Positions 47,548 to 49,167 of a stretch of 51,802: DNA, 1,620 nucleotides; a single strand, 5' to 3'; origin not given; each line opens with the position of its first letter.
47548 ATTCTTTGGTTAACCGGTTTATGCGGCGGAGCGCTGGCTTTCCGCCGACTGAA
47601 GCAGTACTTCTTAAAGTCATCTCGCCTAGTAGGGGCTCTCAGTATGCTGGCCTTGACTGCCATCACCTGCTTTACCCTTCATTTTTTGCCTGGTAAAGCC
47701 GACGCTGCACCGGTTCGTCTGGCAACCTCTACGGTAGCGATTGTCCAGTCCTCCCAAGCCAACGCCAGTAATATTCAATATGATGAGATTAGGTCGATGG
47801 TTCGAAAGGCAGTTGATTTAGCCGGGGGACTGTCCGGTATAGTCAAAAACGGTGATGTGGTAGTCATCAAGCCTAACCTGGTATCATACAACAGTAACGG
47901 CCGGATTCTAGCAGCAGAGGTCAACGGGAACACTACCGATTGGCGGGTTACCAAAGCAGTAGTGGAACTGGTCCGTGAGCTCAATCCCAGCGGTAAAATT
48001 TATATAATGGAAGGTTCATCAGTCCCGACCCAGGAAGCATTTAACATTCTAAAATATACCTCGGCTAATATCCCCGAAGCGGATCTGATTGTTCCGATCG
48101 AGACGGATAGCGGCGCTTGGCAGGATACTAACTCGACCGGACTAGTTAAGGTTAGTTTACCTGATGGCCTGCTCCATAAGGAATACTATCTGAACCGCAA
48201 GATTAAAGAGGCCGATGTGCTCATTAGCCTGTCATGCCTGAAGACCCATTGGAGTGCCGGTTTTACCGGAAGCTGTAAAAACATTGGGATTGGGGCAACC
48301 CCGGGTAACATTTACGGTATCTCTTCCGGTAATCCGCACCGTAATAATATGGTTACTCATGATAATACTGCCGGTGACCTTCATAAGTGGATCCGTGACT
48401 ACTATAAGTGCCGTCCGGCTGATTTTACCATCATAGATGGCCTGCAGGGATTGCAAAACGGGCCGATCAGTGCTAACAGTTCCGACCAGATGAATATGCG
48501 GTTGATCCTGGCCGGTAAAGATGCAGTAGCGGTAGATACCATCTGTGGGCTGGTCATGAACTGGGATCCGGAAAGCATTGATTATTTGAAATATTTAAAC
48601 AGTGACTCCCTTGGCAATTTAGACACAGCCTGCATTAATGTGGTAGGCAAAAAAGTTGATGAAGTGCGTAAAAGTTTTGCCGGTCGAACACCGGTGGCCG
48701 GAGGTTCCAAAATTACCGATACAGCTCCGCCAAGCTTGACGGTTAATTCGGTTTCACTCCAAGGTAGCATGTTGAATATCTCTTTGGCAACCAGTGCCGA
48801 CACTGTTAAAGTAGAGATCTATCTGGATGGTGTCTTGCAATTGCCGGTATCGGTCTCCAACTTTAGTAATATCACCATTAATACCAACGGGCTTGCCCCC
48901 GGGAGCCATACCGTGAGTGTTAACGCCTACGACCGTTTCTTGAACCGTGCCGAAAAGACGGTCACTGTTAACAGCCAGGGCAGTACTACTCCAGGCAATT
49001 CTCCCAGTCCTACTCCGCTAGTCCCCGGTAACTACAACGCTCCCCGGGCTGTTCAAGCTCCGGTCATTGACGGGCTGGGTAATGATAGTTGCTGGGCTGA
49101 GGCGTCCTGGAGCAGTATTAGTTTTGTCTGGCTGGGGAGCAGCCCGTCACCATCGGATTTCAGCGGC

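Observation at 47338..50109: DUF362 domain fused to Ig-like, CBM9-like and CBM2 modules as the last gene of the cellulase array: candidate new cellulose-directed activity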

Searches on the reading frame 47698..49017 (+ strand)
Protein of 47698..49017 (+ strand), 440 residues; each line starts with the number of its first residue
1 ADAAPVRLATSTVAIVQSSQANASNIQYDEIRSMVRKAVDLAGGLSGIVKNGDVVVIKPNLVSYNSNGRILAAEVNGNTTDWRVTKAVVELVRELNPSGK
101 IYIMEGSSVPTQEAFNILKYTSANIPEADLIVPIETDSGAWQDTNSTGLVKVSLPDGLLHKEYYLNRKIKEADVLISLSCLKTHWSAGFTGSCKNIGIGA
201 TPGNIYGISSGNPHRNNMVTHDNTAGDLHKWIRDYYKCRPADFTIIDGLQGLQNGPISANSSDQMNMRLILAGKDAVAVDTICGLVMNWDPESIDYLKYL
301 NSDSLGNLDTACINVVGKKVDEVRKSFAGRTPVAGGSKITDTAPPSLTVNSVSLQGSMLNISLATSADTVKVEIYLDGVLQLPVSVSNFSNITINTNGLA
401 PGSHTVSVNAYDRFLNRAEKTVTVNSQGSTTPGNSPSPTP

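Call 23: find_related_loci(query=window:47698-49017:+, collection=genome_contigs, flank=10000)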
Query window:47698-49017:+ (440 aa) in genome_contigs; peptide patterns used: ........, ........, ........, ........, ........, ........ (x = any residue, [..] = any of these).
85 stretches matched a pattern; 7 encode a relative of the query (tblastn E <= 1e-3); 7 distinct loci.
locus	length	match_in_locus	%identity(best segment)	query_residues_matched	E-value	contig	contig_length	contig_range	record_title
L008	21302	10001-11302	59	1-438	2e-165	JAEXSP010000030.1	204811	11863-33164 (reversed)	MAG: Bacillota bacterium isolate OH_HBrB_311 k127_541478, whole genome shotgun sequence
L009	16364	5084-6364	57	1-432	1e-160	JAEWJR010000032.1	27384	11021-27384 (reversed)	MAG: Bacillota bacterium isolate OH_PBrB_156 k127_1059531, whole genome shotgun sequence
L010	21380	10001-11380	43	11-438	4e-104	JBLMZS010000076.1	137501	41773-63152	MAG: Bacteroidota bacterium isolate MAG197 PRJNA951521_bin54_renamed_75, whole genome shotgun sequence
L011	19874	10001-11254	43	11-416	3e-92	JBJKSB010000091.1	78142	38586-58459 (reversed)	MAG: Bacteroidales bacterium isolate Bin_72 S1Ck127_3412889_flag_1_multi_9.9988_len_78142, whole genome shotgun sequence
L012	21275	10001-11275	41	5-416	5e-90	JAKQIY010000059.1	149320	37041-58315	MAG: bacterium isolate USDV_maxbin.027 k141_429192, whole genome shotgun sequence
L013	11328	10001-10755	46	11-259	6e-44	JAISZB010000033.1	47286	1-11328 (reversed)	MAG: Clostridiales bacterium isolate Nc350_bin65 k119_3809560, whole genome shotgun sequence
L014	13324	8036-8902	29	22-308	6e-21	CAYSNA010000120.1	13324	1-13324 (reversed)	MAG TPA_asm: uncultured Cytophagia bacterium isolate SRP319275_co4_69 genome assembly, contig: NODE_2767_length_13324_co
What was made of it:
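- Tried and rejected: The genome_contigs scan found no 100% match, so the source genome is not among the GTDB representatives (call 23).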

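Call 25: predict_structure(alignment_id=A1)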
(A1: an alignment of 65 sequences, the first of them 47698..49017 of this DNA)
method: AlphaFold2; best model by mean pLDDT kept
length: 440 residues; sequences in the alignment: 65
mean_pLDDT: 95.0   pTM: 0.93
mean pLDDT of the five models: 95.0, 94.8, 94.7, 94.0, 93.8
residues with pLDDT >= 90: 395; 70-90: 30; 50-70: 15; < 50: 0
segments of 3 or more residues with pLDDT < 50: none
pLDDT, mean of each block of 10 residues (from residue 1): 88 98 98 99 97 99 90 96 99 99 96 98 98 98 98 98 99 98 91 97 96 91 93 98 98 84 95 99 98 97 98 98 95 91 98 95 98 96 96 94 97 98 84 58
secondary structure, 60 per line:
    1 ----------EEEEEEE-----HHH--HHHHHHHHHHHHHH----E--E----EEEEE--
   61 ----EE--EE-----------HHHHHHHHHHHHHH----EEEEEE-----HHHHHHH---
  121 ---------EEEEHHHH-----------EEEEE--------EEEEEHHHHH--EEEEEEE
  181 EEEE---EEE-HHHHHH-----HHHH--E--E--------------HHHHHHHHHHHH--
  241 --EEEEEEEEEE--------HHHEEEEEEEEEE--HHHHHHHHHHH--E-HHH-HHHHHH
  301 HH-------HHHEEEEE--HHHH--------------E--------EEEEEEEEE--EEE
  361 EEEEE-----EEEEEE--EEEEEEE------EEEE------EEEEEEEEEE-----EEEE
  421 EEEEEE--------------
elements in order: E11-17 H28-41 E54-58 H82-95 E100-105 H111-117 E130-133 H134-137 E149-153 E162-166 H167-171 E174-184 E188-190 H192-197 H203-206 H227-238 E243-252 E264-273 H276-286 H295-302 E313-317 H320-323 E347-355 E358-365 E371-376 E379-385 E392-395 E402-411 E417-426
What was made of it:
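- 48733..49005 (+): Ig-like / Fn3-like beta-sandwich (aa 466-556), always attached to this DUF362 subfamily. AF2 strands (call 25).
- Checked: It is a confident beta-sandwich at aa 467-546 (call 25).
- Confident model: pLDDT 95, pTM 0.93 (call 25).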

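Call 31: fold_search(model_id=the predicted structure, library=pdb)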
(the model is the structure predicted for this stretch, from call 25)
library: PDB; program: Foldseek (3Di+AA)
matches with E <= 10: 1529; with E <= 0.001: 37
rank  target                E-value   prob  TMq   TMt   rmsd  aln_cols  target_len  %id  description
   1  8ezf                  1.5e-08  1.00  0.35  0.37  10.2       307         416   16  A tethered niacin-derived pincer complex with a nickel-carbon or sulfite-carbon bond in lactate racemase R98A/R100A vari (released 2023-01-25)
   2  5huq_A                2.1e-08  1.00  0.36  0.36  10.4       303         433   15  A tethered niacin-derived pincer complex with a nickel-carbon bond in lactate racemase (released 2016-02-10)
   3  6c1w_A                4.2e-08  1.00  0.34  0.35  10.6       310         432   16  A tethered niacin-derived pincer complex with a nickel-carbon or sulfite-carbon bond in lactate racemase (released 2018-03-14)
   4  5huq_B                6.0e-08  1.00  0.36  0.37  12.7       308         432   15  A tethered niacin-derived pincer complex with a nickel-carbon bond in lactate racemase (released 2016-02-10)
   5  2yjg_A                6.4e-08  1.00  0.35  0.37   7.0       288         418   16  Structure of the lactate racemase apoprotein from Thermoanaerobacterium thermosaccharolyticum (released 2012-05-30)
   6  8ezh                  9.8e-08  1.00  0.36  0.38   6.7       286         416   16  A tethered niacin-derived pincer complex with a nickel-carbon bond in lactate racemase R98A/R100A variant modeled with s (released 2023-01-25)
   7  2yjg_B                3.8e-07  1.00  0.35  0.36   7.1       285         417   16  Structure of the lactate racemase apoprotein from Thermoanaerobacterium thermosaccharolyticum (released 2012-05-30)
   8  9q3k_A                5.4e-07  1.00  0.32  0.30  13.1       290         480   13  Structure of LarA-like nickel-pincer nucleotide cofactor-utilizing enzyme with a single catalytic histidine residue fr (released 2025-09-24)
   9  9q3j_G                2.2e-06  1.00  0.36  0.35   5.9       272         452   12  Structures of LarA-like nickel-pincer nucleotide cofactor-utilizing enzyme with a single catalytic histidine residue f (released 2025-09-17)
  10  9q3j_A                2.2e-06  1.00  0.38  0.37  12.0       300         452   12  Structures of LarA-like nickel-pincer nucleotide cofactor-utilizing enzyme with a single catalytic histidine residue f (released 2025-09-17)
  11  9q3j_E                3.2e-06  1.00  0.35  0.34   6.0       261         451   12  Structures of LarA-like nickel-pincer nucleotide cofactor-utilizing enzyme with a single catalytic histidine residue f (released 2025-09-17)
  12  9q3j_D                3.4e-06  1.00  0.34  0.33  12.8       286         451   13  Structures of LarA-like nickel-pincer nucleotide cofactor-utilizing enzyme with a single catalytic histidine residue f (released 2025-09-17)
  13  5jip_A                4.6e-06  1.00  0.19  0.25  13.6       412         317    8  Crystal structure of the Clostridium perfringens spore cortex lytic enzyme SleM (released 2016-08-10)
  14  7s91                  6.7e-06  1.00  0.33  0.36   8.8       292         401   14  Structure of the malate racemase mar2 apoprotein from Thermoanaerobacterium thermosaccharolyticum at 2.25 angstroms reso (released 2021-10-13)
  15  6d6z                  8.0e-06  1.00  0.33  0.37   9.8       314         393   14  Structure of the malate racemase apoprotein from Thermoanaerobacterium thermosaccharolyticum (released 2019-04-24)
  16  9eia_B                1.3e-05  1.00  0.35  0.37   9.1       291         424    8  A broad-substrate spectrum lactate racemase A from Isosphaera pallida in complex with copurified D-lactate (released 2025-01-29)
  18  9q3j_H                1.5e-05  1.00  0.34  0.34   5.9       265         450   12  Structures of LarA-like nickel-pincer nucleotide cofactor-utilizing enzyme with a single catalytic histidine residue f (released 2025-09-17)
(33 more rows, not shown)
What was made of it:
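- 48733..49005 (+): Foldseek hits to CbhA Fn3-like modules and the CelAly B1 domain (call 31).
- On LarA superfamily: Foldseek: 8ezf, 5huq, 2yjg, 9q3j, 7s91, 6d6z and 9eia at E 1.5e-8 to 1.3e-5, with 260-314 aligned columns and TM about 0.35 (call 31).
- Closest known: LarA lactate racemase and LarA homologues. Same: Overall two-lobed fold (Foldseek E 1e-8, call 31).
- Checked: It matches Fn3/X-type modules of cellulases (call 31).
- LarA-like fold (call 31). PDB entries 9q3j and 9q3k are described as LarA-like enzymes with a single catalytic His (call 31). Two-lobed alpha/beta fold (calls 25, 31).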

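Call 32: search_solved_structures(query=A1, max_evalue=10, show_alignments=3)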
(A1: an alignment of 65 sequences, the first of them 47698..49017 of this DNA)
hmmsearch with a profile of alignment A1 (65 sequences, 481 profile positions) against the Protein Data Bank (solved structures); distinct sequences matched with E-value up to 10: 2.
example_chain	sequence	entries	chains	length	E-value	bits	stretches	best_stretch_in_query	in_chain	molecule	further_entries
28lk_A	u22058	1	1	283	0.35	12.9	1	332-404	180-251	complement-inhibiting protein ChiB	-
3g2e_A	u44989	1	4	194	0.39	12.7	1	50-116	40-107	OORC subunit of 2-oxoglutarate:acceptor oxidoreductase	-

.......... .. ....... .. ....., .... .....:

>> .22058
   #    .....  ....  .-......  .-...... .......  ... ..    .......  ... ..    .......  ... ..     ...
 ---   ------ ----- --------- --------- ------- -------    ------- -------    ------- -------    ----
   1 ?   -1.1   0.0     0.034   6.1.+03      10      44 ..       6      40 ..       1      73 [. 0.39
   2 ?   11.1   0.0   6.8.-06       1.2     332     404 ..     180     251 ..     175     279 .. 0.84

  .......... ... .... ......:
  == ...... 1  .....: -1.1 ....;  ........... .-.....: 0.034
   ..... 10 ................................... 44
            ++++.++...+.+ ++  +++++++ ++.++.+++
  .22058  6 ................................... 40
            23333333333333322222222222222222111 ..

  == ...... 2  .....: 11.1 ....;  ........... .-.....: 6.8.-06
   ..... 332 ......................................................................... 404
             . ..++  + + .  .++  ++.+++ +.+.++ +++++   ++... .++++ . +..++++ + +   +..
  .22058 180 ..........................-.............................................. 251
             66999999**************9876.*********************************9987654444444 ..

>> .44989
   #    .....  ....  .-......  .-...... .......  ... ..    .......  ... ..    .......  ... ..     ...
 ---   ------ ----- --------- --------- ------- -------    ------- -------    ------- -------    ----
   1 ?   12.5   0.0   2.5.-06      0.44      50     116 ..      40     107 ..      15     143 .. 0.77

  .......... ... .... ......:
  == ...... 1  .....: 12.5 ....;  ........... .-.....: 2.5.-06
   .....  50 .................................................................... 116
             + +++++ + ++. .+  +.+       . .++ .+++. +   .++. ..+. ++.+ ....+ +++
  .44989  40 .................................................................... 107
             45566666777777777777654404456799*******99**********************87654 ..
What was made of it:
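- The family profile alone does not reach LarA (call 32).
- Tried and rejected: A family-profile search of PDB sequences found no LarA (call 32).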

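Call 49: search_protein_families(library=pfam, proteins=[L008:6160-7932:-, L008:8479-9351:+, L008:9638-12127:+, L008:12251-13825:-, L008:14161-16467:+, L010:6405-8249:+, L010:8924-9838:+, L010:9854-11608:+, L010:11763-14873:+, L010:15888-20075:+], max_evalue=0.0001)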
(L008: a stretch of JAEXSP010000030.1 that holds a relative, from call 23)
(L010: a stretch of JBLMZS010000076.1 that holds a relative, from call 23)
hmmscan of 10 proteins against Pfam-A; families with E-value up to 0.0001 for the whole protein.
L008:6160-7932:- (590 aa): 1 family
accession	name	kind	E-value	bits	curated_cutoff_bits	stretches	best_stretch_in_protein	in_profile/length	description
PF03323.18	GerA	-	8.6e-178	592.1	27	1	95-561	4-465/466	Bacillus/Clostridium GerA spore germination protein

L008:8479-9351:+ (290 aa): 2 families
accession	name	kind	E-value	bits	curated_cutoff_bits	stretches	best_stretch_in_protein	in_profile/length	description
PF05173.19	DapB_C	-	8.3e-40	136.1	27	1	133-254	1-121/121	Dihydrodipicolinate reductase, C-terminus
PF01113.26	DapB_N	-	4.7e-25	88.5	25.6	1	2-129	1-123/124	Dihydrodipicolinate reductase, N-terminus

L008:9638-12127:+ (829 aa): 3 families
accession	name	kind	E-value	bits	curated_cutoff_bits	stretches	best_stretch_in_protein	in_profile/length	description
PF06452.16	CBM9_1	-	2.1e-35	122.7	23.4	1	557-763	1-184/185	Carbohydrate family 9 binding domain-like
PF04015.17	DUF362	-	2.3e-31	109.9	24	1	176-401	1-197/200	Domain of unknown function (DUF362)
PF00404.24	Dockerin_1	-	3.6e-14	53.1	22.9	1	768-824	1-57/57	Dockerin type I domain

L008:12251-13825:- (524 aa): 3 families
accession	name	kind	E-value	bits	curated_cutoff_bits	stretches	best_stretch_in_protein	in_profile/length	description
PF00404.24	Dockerin_1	-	1e-12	48.4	22.9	1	464-521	1-56/57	Dockerin type I domain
PF17189.10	Glyco_hydro_30C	-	7.8e-07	29.6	22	1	372-454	3-65/65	Glycosyl hydrolase family 30 beta sandwich domain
PF02055.22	Glyco_hydro_30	-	1.9e-05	24.3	23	0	106-189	76-160/348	Glycosyl hydrolase family 30 TIM-barrel domain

L008:14161-16467:+ (768 aa): 2 families
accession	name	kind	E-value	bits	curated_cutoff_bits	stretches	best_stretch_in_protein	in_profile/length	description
PF00563.25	EAL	-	3.9e-67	226.5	31.3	1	515-743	10-236/236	EAL domain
PF00990.26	GGDEF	-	3.8e-38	131.2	23.8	1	332-487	1-161/161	Diguanylate cyclase, GGDEF domain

L010:6405-8249:+ (614 aa): 7 families
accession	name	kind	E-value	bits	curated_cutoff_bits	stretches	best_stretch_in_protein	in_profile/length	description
PF02518.31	HATPase_c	-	3.8e-29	101.8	26.4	1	507-613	5-110/111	Histidine kinase-, DNA gyrase B-, and HSP90-like ATPase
PF00512.31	HisKA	-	6.4e-13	49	26.9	1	389-456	2-66/66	His Kinase A (phospho-acceptor) domain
PF08448.16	PAS_4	-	2e-08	34.9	23.1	1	264-367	7-107/110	PAS fold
PF13426.13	PAS_9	-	3.8e-07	30.8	27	1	268-367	7-103/103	PAS domain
PF00989.32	PAS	-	6.8e-07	29.7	22.6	1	254-365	3-113/113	PAS fold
PF17203.10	sCache_3_2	-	1.2e-05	25.8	28.4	0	50-164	38-133/140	Single cache domain 3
PF00672.30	HAMP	-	2.9e-05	24.7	25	1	195-236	6-47/53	HAMP domain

L010:8924-9838:+ (304 aa): 1 family
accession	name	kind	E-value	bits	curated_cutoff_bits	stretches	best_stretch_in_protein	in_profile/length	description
PF03773.19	ArsP_1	-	9.3e-44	150.2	32.3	1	18-304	10-293/294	Predicted permease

L010:9854-11608:+ (584 aa): 2 families
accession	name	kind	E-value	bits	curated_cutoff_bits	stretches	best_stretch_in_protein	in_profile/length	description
PF04015.17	DUF362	-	4.5e-23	82.8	24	1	94-345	1-197/200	Domain of unknown function (DUF362)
PF18962.6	Por_Secre_tail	-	1.2e-09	38.7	27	1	506-581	2-74/75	Secretion system C-terminal sorting domain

L010:11763-14873:+ (1036 aa): 2 families
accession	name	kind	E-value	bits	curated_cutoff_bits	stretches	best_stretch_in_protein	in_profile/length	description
PF18962.6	Por_Secre_tail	-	3.9e-08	33.9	27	1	958-1032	2-73/75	Secretion system C-terminal sorting domain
PF00041.27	fn3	-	4.1e-05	24.2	25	0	637-693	28-81/84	Fibronectin type III domain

L010:15888-20075:+ (1395 aa): 8 families
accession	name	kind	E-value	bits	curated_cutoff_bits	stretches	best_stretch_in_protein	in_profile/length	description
PF00128.31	Alpha-amylase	-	4.3e-54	184.9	22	1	875-1179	2-372/446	Alpha amylase, catalytic domain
PF16561.11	AMPK1_CBM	-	6e-12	46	26.8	1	55-113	14-66/85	Glycogen recognition site of AMP-activated protein kinase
PF18962.6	Por_Secre_tail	-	1.7e-09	38.3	27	1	1317-1392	2-74/75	Secretion system C-terminal sorting domain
PF02922.24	CBM_48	-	1.1e-08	35.7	22.4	1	255-306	17-69/83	Carbohydrate-binding module 48 (Isoamylase N-terminal domain)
PF19077.6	Big_13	-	1.9e-07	32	27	0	163-229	32-95/102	Bacterial Ig-like domain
PF22058.2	X25_BaPul_like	-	4.4e-06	27.2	27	1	59-129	13-80/87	Pullulanase X25 domain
PF22352.2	K319L-like_PKD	-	7.5e-05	23.1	27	0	777-848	12-82/84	K319L-like, PKD domain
PF09136.16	Glucodextran_B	-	8.3e-05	22.9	27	0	692-754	17-76/83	Glucodextranase, domain B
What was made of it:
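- One context is starch-related (GH13, call 49).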

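Call 50: search_protein_representatives(alignment_id=A1)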
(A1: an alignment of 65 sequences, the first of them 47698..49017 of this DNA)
Query: 65 sequences, 481 profile positions. Proteins with E-value up to 0.001 (for the whole library): 5460; up to 1e-10: 1946; up to 1e-30: 321. The best 150 are listed.
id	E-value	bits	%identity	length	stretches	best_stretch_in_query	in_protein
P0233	1.8e-204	696.5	-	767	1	1-479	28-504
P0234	2.2e-196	669.8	-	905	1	55-479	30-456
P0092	4.1e-193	659.1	-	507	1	7-478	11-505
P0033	6.6e-192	655.1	-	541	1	50-479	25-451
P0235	5.3e-188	642.2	-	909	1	49-478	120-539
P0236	1.7e-180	617.5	-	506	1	1-480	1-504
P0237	2.8e-179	613.4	-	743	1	3-479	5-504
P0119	9.0e-176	601.9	-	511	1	45-478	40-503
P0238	5.8e-172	589.3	-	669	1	51-480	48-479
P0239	7.0e-164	562.6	-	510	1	7-478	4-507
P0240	3.4e-159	547.2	-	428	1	61-478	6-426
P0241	3.9e-159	547.0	-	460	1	52-474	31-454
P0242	2.6e-158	544.3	-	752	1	46-478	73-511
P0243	1.7e-154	531.7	-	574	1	49-478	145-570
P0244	5.1e-154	530.1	-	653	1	46-479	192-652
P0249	5.3e-148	510.3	-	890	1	45-480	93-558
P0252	1.0e-146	506.0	-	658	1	10-475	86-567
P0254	1.8e-146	505.2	-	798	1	7-479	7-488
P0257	6.5e-142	490.2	-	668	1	18-474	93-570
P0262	6.9e-139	480.2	-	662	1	6-472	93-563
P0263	1.1e-138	479.5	-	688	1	5-478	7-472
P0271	3.7e-135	467.9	-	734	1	47-479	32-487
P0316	2.5e-99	349.8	-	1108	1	52-388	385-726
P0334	6.5e-80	285.7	-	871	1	52-478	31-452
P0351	7.5e-65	236.1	-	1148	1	51-477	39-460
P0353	1.9e-62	228.2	-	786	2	56-261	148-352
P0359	1.0e-60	222.4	-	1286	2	283-473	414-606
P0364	1.5e-57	212.0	-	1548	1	48-478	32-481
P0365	1.9e-57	211.7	-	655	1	50-471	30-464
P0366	2.9e-57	211.0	-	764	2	281-477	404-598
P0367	3.3e-57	210.9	-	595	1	78-475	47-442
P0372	3.7e-56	207.4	-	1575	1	76-477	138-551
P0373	5.8e-56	206.7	-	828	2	222-478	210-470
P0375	2.6e-55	204.6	-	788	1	59-380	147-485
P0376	4.2e-55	203.9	-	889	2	47-272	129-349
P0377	1.2e-54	202.4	-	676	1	71-474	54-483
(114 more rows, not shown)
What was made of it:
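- On Extracytoplasmic DUF362+Ig subfamily (defined in this session): 321 representatives match the profile at E <= 1e-30 (call 50).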

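Call 55: search_protein_families(library=pfam, alignment_id=A2, max_evalue=0.001)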
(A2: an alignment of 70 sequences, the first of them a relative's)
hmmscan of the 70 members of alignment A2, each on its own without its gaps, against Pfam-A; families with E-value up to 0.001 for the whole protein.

A. member 1, P0233 (767 aa): 2 families
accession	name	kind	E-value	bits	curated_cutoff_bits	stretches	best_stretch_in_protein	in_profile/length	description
PF04015.17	DUF362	-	6e-26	92.2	24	1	120-361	2-197/200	Domain of unknown function (DUF362)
PF22815.2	CatAgl_D1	-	0.00097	19.6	27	0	514-588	17-97/159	Alpha-1,3-glucanase catalytic domain D1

B. families by the number of members that match (of 70 scanned): 41 families (the first 25 are shown)
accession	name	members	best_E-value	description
PF04015.17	DUF362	70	2.5e-43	Domain of unknown function (DUF362)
PF18962.6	Por_Secre_tail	25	1.6e-15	Secretion system C-terminal sorting domain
PF17957.7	Big_7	15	1.5e-19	Bacterial Ig domain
PF09479.16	Flg_new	5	1.7e-15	Listeria-Bacteroides repeat domain (List_Bact_rpt)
PF13290.12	CHB_HEX_C_1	3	1.2e-43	Chitobiase/beta-hexosaminidase C-terminal domain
PF13287.12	Fn3_assoc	3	1.5e-33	Fn3 associated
PF00404.24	Dockerin_1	3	7.6e-07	Dockerin type I domain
PF09861.14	Lar_N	3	4.7e-05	Lactate racemase N-terminal domain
PF18998.6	Flg_new_2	2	3.7e-63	Divergent InlB B-repeat domain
PF07833.16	Cu_amine_oxidN1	2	6.7e-36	Copper amine oxidase N-terminal domain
PF17128.10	DUF5107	2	2.1e-27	Domain of unknown function (DUF5107)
PF13620.12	CarboxypepD_reg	1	1.4e-67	Carboxypeptidase regulatory-like domain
PF06452.16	CBM9_1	1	4.6e-65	Carbohydrate family 9 binding domain-like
PF10282.15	Lactonase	1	1.8e-62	Lactonase, 7-bladed beta-propeller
PF08450.18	SGL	1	3.8e-37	SMP-30/Gluconolactonase/LRE-like region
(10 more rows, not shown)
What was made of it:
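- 48733..49005 (+): Big_7 in 15 of the 70 extended representatives scanned (call 55).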
